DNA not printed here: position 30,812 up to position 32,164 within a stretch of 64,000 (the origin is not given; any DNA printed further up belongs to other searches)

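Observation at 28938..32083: IclR-family regulator with a perfect 18-bp palindromic operator controlling tandem QueG/reductive-dehalogenase-like Fe-S paralogs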

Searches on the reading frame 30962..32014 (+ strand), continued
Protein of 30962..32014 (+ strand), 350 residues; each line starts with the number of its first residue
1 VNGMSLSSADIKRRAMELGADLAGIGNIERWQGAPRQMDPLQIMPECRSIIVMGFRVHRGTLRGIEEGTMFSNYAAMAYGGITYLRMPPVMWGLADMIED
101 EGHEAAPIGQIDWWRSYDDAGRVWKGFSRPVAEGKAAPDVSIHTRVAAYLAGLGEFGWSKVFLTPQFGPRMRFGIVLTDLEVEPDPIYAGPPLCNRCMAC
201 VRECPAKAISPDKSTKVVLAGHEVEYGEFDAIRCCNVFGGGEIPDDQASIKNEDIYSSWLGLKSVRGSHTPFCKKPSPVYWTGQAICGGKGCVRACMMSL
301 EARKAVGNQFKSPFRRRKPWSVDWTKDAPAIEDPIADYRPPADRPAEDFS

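Call 78: search_solved_structures(query=A1, max_evalue=0.01, show_alignments=5)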
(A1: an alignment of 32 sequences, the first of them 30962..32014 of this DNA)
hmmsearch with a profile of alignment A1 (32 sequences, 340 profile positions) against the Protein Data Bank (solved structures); distinct sequences matched with E-value up to 0.01: 8.
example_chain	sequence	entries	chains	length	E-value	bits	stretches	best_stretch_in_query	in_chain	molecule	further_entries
8q4h_A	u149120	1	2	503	6.2e-16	61.2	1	145-214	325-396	Tetrachloroethene reductive dehalogenase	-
4ras_A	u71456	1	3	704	1.1e-11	47.3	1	136-231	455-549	Oxidoreductase, NAD-binding/iron-sulfur cluster-binding protein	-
6zxu_A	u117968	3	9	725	1.2e-11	47.2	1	136-231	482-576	Oxidoreductase, NAD-binding/iron-sulfur cluster-binding protein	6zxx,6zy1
6zy0_A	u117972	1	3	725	1.8e-11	46.6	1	136-231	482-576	Oxidoreductase, NAD-binding/iron-sulfur cluster-binding protein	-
4uqu_A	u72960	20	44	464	4.8e-11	45.1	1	146-207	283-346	TETRACHLOROETHENE REDUCTIVE DEHALOGENASE CATALYTIC SUBUNIT PCEA | TETRACHLOROETHENE REDUCTIVE DEHALOGENASE CATALYTIC SUBUNIT | Tetrachloroethene reductive dehal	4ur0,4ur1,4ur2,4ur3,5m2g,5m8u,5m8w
5d6s_A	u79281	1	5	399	3.6e-05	25.8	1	145-212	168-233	Epoxyqueuosine reductase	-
5d08_A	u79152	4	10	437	0.00017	23.6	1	144-206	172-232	Epoxyqueuosine reductase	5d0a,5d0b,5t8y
5t5i_G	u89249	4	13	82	0.0004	22.4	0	184-207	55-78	Tungsten formylmethanofuran dehydrogenase subunit fwdG | Tungsten formylmethanofuran dehydrogenase, subunit G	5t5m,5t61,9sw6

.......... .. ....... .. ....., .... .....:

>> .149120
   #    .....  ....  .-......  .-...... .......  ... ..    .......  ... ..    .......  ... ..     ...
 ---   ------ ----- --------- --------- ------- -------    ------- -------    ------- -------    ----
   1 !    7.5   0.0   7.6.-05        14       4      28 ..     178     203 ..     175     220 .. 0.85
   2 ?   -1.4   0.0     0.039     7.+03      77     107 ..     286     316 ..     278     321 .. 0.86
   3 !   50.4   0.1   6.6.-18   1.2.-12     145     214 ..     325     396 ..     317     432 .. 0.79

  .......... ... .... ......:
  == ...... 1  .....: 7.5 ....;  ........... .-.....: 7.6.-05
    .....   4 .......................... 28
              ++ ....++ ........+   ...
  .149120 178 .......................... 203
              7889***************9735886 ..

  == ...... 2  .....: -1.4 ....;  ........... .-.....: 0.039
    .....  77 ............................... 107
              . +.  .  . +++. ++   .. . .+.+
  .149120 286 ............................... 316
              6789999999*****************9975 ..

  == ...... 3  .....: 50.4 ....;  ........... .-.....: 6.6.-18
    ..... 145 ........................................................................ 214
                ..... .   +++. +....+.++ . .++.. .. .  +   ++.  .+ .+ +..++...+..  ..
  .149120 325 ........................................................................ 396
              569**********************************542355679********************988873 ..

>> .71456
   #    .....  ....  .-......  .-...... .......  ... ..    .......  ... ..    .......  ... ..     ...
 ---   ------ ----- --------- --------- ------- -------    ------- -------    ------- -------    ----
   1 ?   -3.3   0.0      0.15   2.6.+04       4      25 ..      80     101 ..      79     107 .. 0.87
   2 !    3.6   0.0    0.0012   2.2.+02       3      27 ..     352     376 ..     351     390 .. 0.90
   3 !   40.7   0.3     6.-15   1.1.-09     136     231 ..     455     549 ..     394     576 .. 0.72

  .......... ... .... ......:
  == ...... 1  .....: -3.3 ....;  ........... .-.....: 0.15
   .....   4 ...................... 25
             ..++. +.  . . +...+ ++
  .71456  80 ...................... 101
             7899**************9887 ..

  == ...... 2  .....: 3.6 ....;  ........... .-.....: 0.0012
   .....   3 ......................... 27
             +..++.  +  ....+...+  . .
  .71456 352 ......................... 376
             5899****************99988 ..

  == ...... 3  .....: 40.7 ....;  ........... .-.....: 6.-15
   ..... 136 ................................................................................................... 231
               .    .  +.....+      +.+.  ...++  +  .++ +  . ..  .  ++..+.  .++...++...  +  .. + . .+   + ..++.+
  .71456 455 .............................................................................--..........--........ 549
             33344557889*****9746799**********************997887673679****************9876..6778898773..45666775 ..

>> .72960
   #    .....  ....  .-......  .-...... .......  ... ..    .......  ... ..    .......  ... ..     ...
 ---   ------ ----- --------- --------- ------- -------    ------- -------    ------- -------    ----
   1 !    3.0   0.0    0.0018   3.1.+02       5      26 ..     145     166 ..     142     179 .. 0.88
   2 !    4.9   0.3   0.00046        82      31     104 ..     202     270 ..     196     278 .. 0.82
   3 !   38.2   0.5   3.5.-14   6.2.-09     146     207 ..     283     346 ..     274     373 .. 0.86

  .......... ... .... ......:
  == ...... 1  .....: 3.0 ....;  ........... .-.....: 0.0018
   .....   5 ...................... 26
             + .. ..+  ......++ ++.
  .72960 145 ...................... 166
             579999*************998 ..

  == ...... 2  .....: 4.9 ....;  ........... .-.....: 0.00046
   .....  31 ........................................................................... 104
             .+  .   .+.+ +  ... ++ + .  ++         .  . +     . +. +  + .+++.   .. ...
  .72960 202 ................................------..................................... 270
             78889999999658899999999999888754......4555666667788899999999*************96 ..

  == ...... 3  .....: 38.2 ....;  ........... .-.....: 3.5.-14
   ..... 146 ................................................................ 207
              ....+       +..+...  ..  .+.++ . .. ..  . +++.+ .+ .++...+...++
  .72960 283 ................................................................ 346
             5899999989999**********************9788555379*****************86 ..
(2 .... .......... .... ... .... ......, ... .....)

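Call 84: search_protein_representatives(alignment_id=A1)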
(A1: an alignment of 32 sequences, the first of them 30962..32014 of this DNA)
Query: 32 sequences, 340 profile positions. Proteins with E-value up to 0.001 (for the whole library): 4609; up to 1e-10: 1184; up to 1e-30: 266. The best 150 are listed.
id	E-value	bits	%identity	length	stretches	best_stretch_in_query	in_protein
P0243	7.3e-162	554.2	-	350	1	1-328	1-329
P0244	3.3e-130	450.1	-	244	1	2-242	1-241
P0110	1.3e-118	412.1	-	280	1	73-335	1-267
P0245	2.2e-118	411.2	-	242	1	1-206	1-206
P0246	7.3e-106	370.1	-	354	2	2-235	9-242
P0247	1.0e-96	340.0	-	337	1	5-323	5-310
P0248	2.9e-96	338.5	-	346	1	2-324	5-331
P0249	2.7e-91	322.2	-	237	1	104-325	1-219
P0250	8.0e-91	320.6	-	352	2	1-256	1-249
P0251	1.0e-89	317.0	-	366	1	1-321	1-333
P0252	1.3e-88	313.4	-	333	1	2-317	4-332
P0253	4.4e-88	311.6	-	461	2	2-309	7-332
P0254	1.4e-86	306.7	-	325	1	3-318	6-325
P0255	2.3e-85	302.7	-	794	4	4-232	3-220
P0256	5.6e-85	301.4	-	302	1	1-317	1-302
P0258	9.0e-84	297.5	-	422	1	1-220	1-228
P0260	5.4e-79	281.7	-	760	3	4-299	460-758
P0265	1.1e-74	267.6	-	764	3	4-231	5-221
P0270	1.0e-71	257.8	-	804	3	5-232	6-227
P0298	2.6e-61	223.6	-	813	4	4-260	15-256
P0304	8.0e-60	218.7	-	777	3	139-237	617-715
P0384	2.6e-42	161.1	-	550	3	4-234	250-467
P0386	6.5e-42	159.8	-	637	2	5-237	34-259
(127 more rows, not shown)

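Call 85: search_protein_families(library=pfam, proteins=[P0255, P0265, P0270, P0260, P0253, P0258, P0384, P0386, P0298, P0304], max_evalue=0.001)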
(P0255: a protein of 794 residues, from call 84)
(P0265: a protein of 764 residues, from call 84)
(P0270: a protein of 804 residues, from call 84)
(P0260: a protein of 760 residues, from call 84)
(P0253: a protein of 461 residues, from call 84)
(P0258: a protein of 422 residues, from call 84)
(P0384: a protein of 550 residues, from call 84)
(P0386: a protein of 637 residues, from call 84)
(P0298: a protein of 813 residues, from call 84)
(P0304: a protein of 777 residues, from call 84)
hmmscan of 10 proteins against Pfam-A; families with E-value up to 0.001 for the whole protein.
P0255 (794 aa): 8 families
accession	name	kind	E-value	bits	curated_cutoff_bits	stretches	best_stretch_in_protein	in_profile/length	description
PF00037.32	Fer4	-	2.9e-07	30.5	21.1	1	173-190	5-22/24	4Fe-4S binding domain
PF12838.12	Fer4_7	-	1e-06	29.5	27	1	176-218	2-38/52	4Fe-4S dicluster domain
PF13183.11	Fer4_8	-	1.1e-06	29.5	27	0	166-189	46-67/68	4Fe-4S dicluster domain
PF08331.15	QueG_DUF1730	-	1.4e-06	28.6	25.1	0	327-356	3-32/77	Epoxyqueuosine reductase QueG, DUF1730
PF12837.12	Fer4_6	-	5.8e-06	26.5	25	2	173-189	6-22/24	4Fe-4S binding domain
PF13187.11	Fer4_9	-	1.4e-05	25.4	27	0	176-194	2-20/52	4Fe-4S dicluster domain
PF13237.11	Fer4_10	-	4.7e-05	23.7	25.5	0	170-194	3-22/53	4Fe-4S dicluster domain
PF13484.11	Fer4_16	-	6.5e-05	24.1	30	0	176-196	2-21/66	4Fe-4S double cluster binding domain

P0265 (764 aa): 3 families
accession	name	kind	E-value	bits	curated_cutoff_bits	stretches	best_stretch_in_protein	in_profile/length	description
PF13187.11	Fer4_9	-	1.3e-05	25.5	27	0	658-683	2-27/52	4Fe-4S dicluster domain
PF00037.32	Fer4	-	4.9e-05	23.4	21.1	0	658-673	8-23/24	4Fe-4S binding domain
PF13237.11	Fer4_10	-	0.00017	21.9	25.5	0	652-680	3-33/53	4Fe-4S dicluster domain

P0270 (804 aa): 4 families
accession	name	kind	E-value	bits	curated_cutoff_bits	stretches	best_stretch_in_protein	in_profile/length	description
PF00037.32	Fer4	-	9.2e-05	22.5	21.1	1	696-715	5-24/24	4Fe-4S binding domain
PF12838.12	Fer4_7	-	0.00032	21.5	27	1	699-723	2-26/52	4Fe-4S dicluster domain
PF13484.11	Fer4_16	-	0.00066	20.9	30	1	699-723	2-25/66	4Fe-4S double cluster binding domain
PF13183.11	Fer4_8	-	0.00094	20.1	27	0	689-712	44-67/68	4Fe-4S dicluster domain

P0260 (760 aa): 7 families
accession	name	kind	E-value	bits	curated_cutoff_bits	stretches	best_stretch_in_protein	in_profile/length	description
PF12838.12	Fer4_7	-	2.8e-10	40.9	27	1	633-674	2-42/52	4Fe-4S dicluster domain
PF13187.11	Fer4_9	-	1.4e-07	31.8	27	2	633-673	2-40/52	4Fe-4S dicluster domain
PF08331.15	QueG_DUF1730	-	5.2e-07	29.9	25.1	0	327-369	3-42/77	Epoxyqueuosine reductase QueG, DUF1730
PF13237.11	Fer4_10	-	4.2e-05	23.8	25.5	0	627-673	3-45/53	4Fe-4S dicluster domain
PF13484.11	Fer4_16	-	7.9e-05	23.8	30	0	633-653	2-21/66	4Fe-4S double cluster binding domain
PF12837.12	Fer4_6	-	0.00013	22.2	25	1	632-648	8-24/24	4Fe-4S binding domain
PF13183.11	Fer4_8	-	0.00024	22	27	0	624-646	46-67/68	4Fe-4S dicluster domain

P0253 (461 aa): 3 families
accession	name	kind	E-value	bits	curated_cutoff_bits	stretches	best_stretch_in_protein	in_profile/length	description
PF00037.32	Fer4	-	1.2e-05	25.4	21.1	1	197-217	4-24/24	4Fe-4S binding domain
PF12838.12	Fer4_7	-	0.00032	21.6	27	1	201-241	2-39/52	4Fe-4S dicluster domain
PF13237.11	Fer4_10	-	0.00089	19.6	25.5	1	195-225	3-27/53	4Fe-4S dicluster domain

P0258 (422 aa): 0 families

P0384 (550 aa): 0 families

P0386 (637 aa): 1 family
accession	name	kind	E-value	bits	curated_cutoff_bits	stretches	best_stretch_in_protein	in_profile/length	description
PF08331.15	QueG_DUF1730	-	0.00029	21.1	25.1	0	525-566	3-45/77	Epoxyqueuosine reductase QueG, DUF1730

P0298 (813 aa): 5 families
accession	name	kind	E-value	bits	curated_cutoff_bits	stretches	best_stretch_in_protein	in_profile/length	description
PF00037.32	Fer4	-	5.6e-06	26.4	21.1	0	706-723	6-23/24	4Fe-4S binding domain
PF13237.11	Fer4_10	-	1.6e-05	25.2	25.5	1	702-723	3-26/53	4Fe-4S dicluster domain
PF13484.11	Fer4_16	-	0.00026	22.1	30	0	708-726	2-20/66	4Fe-4S double cluster binding domain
PF13183.11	Fer4_8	-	0.0008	20.3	27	0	192-235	5-54/68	4Fe-4S dicluster domain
PF12838.12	Fer4_7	-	0.00089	20.1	27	0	708-728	2-22/52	4Fe-4S dicluster domain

P0304 (777 aa): 2 families
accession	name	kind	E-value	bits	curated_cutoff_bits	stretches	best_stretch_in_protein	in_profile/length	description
PF12837.12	Fer4_6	-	5.1e-05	23.5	25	0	665-683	6-24/24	4Fe-4S binding domain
PF13237.11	Fer4_10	-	0.00022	21.6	25.5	0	664-685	5-22/53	4Fe-4S dicluster domain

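Call 89: search_protein_families(library=pfam, proteins=[L069:7043-9736:+, L014:4993-6918:-, L014:9982-12087:+, L049:8253-9404:+, L049:9996-11468:+, L037:12127-13380:-, L037:13517-15553:-, L046:5529-7730:-, L071:6887-8026:+, L026:6706-7929:+], max_evalue=0.0001)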
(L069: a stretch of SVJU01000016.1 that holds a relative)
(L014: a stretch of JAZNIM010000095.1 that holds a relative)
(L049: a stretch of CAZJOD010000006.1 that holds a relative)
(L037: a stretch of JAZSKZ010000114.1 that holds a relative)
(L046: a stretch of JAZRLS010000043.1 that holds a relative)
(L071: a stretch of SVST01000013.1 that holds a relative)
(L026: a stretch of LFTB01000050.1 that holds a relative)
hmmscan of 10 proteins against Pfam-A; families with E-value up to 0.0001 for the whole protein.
L069:7043-9736:+ (897 aa): 1 family
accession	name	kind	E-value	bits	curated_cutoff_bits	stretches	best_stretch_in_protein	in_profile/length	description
PF00331.26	Glyco_hydro_10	-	5.3e-43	147.8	22.1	1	577-832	27-305/311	Glycosyl hydrolase family 10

L014:4993-6918:- (641 aa): 3 families
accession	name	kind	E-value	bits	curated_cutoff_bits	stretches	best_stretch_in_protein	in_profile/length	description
PF16335.10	GtaA_6_Hairpin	-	8.5e-119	397.3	24.9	1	297-636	1-342/343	Glutaminase A six helical-hairpin domain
PF17168.10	DUF5127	-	6.3e-23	82.2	28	1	91-290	2-227/229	Domain of unknown function (DUF5127)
PF16334.10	DUF4964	-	7.1e-11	42.2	30.7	1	6-61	18-73/88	Domain of unknown function (DUF4964)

L014:9982-12087:+ (701 aa): 0 families

L049:8253-9404:+ (383 aa): 2 families
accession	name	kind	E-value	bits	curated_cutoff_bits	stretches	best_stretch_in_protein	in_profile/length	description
PF07075.17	NamZ_N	-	2.4e-68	229.9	26.9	1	25-226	1-201/203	Exo-beta-N-acetylmuramidase NamZ, N-terminal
PF20732.2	NamZ_C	-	7.5e-39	134.4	25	1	232-383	2-152/152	Exo-beta-N-acetylmuramidase NamZ, C-terminal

L049:9996-11468:+ (490 aa): 1 family
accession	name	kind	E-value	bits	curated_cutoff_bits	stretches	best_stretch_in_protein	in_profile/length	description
PF13200.12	DUF4015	-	8.7e-102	340.9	27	1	142-468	1-313/313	Putative glycosyl hydrolase domain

L037:12127-13380:- (417 aa): 0 families

L037:13517-15553:- (678 aa): 0 families

L046:5529-7730:- (733 aa): 2 families
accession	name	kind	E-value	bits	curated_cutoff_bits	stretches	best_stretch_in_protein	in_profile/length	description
PF02901.20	PFL-like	-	2.2e-84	284.8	24.3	1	109-589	134-640/647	Pyruvate formate lyase-like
PF01228.26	Gly_radical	-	9.7e-23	81.2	22.2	1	615-716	4-106/106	Glycine radical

L071:6887-8026:+ (379 aa): 3 families
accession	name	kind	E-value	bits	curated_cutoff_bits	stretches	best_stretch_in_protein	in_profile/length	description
PF01556.23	DnaJ_C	-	8.7e-50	169.1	26.6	1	129-342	3-152/152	DnaJ C terminal domain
PF00226.36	DnaJ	-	5e-27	94.2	27.8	1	6-68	1-63/63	DnaJ domain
PF00684.25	DnaJ_CXXCXGXG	-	6e-15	55.7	32.7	1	154-215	1-65/65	DnaJ central domain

L026:6706-7929:+ (407 aa): 0 families

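Call 91: find_encoding_contigs(protein=P0052, flank=3000, max_places=4)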
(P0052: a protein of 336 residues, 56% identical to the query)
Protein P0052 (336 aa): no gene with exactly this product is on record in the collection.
